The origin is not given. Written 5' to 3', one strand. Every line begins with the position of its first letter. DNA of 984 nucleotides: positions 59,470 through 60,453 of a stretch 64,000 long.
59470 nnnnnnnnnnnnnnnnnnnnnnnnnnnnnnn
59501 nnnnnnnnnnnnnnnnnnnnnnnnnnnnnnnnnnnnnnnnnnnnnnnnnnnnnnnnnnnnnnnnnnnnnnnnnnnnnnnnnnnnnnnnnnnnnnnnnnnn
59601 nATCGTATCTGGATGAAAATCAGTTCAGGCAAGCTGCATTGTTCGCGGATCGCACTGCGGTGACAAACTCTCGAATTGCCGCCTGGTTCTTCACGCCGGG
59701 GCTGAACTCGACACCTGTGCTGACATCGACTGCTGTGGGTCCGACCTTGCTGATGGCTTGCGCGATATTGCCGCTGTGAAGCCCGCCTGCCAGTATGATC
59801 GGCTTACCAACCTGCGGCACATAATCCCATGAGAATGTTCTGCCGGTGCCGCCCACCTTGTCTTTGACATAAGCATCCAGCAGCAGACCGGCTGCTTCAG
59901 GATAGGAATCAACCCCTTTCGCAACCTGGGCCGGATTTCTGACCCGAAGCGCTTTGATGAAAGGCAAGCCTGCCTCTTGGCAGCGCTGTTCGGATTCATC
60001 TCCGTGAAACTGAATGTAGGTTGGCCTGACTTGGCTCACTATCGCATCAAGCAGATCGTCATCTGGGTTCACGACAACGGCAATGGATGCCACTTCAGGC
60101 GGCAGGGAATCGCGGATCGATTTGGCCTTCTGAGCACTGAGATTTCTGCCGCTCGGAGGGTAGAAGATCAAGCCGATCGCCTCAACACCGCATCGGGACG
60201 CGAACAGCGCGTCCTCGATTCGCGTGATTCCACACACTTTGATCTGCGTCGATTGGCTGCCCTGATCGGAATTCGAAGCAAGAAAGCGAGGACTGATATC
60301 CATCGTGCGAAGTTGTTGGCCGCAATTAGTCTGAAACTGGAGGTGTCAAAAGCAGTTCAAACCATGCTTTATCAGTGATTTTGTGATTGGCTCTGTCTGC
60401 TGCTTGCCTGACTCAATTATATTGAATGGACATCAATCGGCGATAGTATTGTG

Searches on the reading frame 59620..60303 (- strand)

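Call 17: search_protein_families(library=pfam, proteins=[window:59620-60303:-], max_evalue=0.00001)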
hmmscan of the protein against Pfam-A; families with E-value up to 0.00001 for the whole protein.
window:59620-60303:- (227 aa): 1 family
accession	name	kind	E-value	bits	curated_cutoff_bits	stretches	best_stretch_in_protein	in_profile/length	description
PF00697.28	PRAI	-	1.1e-38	133.3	22.7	1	22-215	2-192/193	N-(5'phosphoribosyl)anthranilate (PRA) isomerase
